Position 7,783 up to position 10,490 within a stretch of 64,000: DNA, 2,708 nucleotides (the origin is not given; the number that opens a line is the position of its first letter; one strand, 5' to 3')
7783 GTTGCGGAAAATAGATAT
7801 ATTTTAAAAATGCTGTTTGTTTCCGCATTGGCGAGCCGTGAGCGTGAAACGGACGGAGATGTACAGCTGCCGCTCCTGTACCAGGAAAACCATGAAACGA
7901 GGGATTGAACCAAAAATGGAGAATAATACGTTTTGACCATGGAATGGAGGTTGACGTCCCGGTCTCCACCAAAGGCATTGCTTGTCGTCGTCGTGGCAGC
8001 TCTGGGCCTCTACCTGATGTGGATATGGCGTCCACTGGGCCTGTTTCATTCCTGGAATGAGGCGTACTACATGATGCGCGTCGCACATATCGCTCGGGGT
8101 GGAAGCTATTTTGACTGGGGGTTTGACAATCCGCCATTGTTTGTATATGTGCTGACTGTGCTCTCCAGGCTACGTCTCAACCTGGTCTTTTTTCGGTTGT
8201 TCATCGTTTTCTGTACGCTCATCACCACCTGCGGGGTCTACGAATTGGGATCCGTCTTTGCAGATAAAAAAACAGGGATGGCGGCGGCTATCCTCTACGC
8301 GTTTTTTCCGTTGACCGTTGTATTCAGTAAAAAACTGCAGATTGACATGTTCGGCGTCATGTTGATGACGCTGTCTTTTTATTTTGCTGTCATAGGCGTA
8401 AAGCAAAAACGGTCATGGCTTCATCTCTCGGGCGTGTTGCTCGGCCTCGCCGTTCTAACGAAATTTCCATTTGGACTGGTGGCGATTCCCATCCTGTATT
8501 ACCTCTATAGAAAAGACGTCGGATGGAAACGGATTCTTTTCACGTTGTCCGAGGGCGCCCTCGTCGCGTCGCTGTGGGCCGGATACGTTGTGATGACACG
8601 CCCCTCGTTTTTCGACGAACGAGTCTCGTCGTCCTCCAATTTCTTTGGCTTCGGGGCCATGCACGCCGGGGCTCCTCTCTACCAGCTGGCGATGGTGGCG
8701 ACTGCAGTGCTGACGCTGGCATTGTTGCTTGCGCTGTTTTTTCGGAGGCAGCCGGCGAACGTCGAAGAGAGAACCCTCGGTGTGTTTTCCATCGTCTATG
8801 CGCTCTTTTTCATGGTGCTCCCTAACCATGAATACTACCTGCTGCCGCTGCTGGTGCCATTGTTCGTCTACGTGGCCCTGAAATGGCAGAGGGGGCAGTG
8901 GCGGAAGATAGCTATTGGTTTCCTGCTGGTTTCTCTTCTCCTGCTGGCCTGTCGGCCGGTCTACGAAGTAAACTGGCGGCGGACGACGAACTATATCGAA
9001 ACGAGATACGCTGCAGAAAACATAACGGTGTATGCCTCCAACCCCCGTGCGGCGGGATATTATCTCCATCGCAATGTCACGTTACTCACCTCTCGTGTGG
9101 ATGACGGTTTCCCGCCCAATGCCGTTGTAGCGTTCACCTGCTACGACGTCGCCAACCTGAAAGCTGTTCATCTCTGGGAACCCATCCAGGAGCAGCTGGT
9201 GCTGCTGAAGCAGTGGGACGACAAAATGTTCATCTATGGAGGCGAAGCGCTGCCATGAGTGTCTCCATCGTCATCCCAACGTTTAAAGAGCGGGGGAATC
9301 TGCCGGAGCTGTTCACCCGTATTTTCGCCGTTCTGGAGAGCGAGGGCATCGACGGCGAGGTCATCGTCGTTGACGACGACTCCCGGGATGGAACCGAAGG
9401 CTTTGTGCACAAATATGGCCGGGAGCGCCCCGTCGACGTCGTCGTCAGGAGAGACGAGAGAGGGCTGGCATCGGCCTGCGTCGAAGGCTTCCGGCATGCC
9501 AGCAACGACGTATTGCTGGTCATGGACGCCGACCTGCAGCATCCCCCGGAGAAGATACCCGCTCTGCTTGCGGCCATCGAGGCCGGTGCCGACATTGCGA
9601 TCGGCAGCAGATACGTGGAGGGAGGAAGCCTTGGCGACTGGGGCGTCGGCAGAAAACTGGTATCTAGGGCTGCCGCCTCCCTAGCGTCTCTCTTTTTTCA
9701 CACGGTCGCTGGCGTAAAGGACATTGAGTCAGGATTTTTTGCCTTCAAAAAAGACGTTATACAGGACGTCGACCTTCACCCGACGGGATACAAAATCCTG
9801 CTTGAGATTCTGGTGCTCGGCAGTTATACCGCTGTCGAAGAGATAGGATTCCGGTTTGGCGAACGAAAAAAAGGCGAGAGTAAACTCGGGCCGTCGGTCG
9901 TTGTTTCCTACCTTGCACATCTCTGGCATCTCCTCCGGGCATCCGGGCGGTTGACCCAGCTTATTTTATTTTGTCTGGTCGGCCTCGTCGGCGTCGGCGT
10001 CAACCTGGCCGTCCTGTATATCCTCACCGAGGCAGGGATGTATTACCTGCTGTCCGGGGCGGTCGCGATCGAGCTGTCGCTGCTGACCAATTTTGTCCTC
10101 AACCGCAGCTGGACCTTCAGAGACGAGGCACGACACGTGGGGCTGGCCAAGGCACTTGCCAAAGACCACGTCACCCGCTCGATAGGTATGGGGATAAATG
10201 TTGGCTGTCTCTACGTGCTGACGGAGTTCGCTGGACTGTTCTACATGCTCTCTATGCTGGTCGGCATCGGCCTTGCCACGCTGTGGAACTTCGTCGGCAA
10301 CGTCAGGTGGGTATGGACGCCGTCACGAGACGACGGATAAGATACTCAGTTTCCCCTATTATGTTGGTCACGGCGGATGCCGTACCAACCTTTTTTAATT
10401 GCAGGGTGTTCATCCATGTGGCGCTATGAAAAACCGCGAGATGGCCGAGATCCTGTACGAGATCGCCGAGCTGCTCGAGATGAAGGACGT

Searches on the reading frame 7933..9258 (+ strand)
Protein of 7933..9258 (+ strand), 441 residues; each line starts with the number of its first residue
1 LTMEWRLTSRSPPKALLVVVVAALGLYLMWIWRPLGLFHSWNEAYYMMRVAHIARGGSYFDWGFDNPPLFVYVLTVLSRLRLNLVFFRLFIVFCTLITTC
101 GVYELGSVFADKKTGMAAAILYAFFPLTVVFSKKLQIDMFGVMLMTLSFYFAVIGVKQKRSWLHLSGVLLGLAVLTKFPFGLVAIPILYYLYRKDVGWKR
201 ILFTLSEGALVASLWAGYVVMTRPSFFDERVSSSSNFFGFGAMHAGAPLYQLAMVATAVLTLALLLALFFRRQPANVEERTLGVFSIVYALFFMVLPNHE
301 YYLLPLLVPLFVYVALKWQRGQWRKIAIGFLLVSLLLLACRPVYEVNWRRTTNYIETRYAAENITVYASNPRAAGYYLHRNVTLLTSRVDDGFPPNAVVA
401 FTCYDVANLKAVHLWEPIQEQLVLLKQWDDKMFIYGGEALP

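Call 83: search_protein_families(library=pfam, proteins=[window:7933-9258:+], max_evalue=0.001)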
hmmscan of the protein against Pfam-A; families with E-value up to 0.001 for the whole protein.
window:7933-9258:+ (441 aa): 2 families
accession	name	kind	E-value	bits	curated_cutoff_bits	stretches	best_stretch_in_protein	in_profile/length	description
PF13231.12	PMT_2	-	1e-18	68.5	26.1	1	65-200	1-137/160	Dolichyl-phosphate-mannose-protein mannosyltransferase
PF02366.24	PMT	-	0.00011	22.3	22.7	1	83-192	81-197/245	Dolichyl-phosphate-mannose-protein mannosyltransferase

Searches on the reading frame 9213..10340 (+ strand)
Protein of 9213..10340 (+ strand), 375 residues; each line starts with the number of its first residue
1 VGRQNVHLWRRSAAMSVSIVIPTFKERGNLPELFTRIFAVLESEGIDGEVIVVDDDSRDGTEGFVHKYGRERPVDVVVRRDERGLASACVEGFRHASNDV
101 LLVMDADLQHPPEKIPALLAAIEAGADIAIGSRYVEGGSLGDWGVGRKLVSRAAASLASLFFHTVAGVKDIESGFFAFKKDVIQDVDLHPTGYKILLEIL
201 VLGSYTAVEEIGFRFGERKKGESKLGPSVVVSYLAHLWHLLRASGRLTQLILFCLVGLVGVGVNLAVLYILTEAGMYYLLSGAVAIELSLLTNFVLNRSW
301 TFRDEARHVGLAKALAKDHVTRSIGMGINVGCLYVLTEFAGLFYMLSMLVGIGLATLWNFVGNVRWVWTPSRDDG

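Call 83: search_protein_families(library=pfam, proteins=[window:9213-10340:+], max_evalue=0.001)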
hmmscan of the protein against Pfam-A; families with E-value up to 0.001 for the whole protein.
window:9213-10340:+ (375 aa): 3 families
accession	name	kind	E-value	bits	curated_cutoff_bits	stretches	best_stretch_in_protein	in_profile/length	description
PF00535.33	Glycos_transf_2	-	3.7e-30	105.5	23.3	1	18-183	1-164/168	Glycosyl transferase family 2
PF04138.20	GtrA_DPMS_TM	-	8.5e-27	94.1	26.1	1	253-368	2-117/117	GtrA/DPMS, transmembrane domain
PF13641.12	Glyco_tranf_2_3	-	1.1e-05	26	27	1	17-130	3-120/230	Glycosyltransferase like family 2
